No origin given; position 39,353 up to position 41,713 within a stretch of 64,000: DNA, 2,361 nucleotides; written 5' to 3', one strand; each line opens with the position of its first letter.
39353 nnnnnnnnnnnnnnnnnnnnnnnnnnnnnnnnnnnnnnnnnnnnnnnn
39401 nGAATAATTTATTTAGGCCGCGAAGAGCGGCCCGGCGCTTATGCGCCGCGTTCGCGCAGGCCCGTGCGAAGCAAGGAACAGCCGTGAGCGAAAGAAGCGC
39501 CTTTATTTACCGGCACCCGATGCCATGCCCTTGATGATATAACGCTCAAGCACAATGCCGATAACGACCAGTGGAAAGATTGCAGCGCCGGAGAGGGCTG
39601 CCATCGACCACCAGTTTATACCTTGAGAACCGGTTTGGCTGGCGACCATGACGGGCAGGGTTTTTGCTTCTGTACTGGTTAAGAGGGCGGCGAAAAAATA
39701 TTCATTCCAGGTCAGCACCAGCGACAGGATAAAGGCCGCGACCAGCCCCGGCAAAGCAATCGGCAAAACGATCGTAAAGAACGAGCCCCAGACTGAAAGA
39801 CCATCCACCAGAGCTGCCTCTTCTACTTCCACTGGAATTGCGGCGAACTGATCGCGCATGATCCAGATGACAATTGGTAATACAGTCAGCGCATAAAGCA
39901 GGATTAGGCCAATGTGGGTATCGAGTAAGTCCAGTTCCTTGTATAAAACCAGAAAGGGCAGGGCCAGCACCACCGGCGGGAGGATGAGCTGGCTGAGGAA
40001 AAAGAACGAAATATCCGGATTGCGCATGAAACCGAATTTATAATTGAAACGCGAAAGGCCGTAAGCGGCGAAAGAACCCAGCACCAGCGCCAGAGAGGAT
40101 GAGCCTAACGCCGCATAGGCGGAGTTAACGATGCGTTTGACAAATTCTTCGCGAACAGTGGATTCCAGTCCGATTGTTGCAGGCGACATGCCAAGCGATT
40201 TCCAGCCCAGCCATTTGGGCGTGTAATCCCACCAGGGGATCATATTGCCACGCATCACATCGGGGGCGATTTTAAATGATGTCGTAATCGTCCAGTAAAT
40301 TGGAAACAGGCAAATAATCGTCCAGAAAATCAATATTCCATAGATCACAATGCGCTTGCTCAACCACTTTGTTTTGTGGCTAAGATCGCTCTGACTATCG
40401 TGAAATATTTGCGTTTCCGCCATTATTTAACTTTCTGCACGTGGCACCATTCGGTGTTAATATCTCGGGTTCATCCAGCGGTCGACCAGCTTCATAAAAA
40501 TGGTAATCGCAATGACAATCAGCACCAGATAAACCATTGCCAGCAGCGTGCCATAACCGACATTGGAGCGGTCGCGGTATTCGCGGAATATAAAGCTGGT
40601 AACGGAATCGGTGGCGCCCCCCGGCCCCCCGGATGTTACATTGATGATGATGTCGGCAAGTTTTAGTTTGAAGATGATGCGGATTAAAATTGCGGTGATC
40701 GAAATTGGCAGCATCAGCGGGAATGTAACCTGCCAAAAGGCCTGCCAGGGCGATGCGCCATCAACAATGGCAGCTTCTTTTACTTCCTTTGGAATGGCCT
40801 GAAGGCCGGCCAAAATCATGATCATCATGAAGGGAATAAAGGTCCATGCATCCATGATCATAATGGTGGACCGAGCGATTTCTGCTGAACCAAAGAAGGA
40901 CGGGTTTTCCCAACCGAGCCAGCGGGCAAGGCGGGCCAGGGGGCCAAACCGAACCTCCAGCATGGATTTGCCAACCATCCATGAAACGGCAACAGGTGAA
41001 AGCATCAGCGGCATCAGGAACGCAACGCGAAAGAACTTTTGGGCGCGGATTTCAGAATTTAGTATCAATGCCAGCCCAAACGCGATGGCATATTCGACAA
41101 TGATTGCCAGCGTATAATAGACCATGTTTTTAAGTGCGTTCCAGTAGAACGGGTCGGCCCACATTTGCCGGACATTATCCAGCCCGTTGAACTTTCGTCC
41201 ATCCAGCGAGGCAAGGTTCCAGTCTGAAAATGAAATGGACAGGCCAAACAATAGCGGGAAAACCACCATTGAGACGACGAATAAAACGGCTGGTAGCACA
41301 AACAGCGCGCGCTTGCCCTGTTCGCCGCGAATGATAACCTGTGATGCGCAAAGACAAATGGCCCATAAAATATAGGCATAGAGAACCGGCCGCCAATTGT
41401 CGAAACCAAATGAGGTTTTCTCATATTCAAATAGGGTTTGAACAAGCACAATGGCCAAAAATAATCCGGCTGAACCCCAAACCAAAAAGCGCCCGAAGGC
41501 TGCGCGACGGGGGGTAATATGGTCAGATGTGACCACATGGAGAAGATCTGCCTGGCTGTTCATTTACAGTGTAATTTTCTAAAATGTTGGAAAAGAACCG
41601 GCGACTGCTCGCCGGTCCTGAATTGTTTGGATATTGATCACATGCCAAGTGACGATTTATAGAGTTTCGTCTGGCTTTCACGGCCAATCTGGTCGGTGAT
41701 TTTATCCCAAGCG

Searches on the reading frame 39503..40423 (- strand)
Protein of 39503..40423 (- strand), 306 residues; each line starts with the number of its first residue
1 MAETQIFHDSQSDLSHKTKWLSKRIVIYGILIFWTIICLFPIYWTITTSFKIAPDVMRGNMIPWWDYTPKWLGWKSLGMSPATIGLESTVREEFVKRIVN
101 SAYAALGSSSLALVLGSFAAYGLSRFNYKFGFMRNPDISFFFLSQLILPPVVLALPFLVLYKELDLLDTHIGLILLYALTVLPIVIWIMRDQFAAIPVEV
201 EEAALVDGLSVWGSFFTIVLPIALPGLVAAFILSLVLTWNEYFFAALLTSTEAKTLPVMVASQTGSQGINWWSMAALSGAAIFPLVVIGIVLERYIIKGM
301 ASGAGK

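Call 5: search_protein_families(library=pfam, proteins=[window:39503-40423:-])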
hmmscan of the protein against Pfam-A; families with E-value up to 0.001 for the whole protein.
window:39503-40423:- (306 aa): 1 family
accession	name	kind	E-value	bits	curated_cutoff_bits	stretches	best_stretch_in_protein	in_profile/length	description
PF00528.27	BPD_transp_1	-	4.9e-15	56.2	26.4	1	113-300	2-182/184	Binding-protein-dependent transport system inner membrane component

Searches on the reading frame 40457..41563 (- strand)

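Call 5: search_protein_families(library=pfam, proteins=[window:40457-41563:-])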
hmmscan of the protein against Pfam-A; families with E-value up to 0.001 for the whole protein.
window:40457-41563:- (368 aa): 1 family
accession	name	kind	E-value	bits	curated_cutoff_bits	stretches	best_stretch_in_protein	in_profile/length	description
PF00528.27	BPD_transp_1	-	4.4e-17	62.8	26.4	1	168-364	10-182/184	Binding-protein-dependent transport system inner membrane component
